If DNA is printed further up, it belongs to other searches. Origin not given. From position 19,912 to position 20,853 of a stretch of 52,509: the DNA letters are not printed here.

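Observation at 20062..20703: PAS-sensor-domain protein co-transcribed with the repressor, in the position lambda uses for rexAB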

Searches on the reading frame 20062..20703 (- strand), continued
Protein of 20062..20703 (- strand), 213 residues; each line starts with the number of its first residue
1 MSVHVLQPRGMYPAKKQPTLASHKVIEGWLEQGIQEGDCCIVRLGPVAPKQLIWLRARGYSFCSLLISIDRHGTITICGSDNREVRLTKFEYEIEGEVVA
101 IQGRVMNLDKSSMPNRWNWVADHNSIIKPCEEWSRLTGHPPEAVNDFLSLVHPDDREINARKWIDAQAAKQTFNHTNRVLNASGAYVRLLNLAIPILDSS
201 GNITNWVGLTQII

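Call 96: search_solved_structures(query=window:20065-20703:-, max_evalue=1, show_alignments=1)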
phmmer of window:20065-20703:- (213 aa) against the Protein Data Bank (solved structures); distinct sequences matched with E-value up to 1: 1.
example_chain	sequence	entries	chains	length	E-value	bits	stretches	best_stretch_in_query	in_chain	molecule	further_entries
3eeh_A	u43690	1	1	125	0.028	17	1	102-161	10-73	putative light and redox sensing histidine kinase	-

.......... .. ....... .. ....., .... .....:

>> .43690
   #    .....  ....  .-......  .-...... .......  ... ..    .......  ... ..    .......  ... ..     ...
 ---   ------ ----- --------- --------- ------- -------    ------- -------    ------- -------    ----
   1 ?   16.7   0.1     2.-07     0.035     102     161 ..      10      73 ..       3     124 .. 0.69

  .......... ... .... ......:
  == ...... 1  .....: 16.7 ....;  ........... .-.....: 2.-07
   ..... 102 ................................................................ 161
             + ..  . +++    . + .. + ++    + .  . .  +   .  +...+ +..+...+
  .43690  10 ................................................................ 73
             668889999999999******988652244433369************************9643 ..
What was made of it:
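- Tried and rejected: The single sequence gave only a weak PAS hit, 3eeh (call 96).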
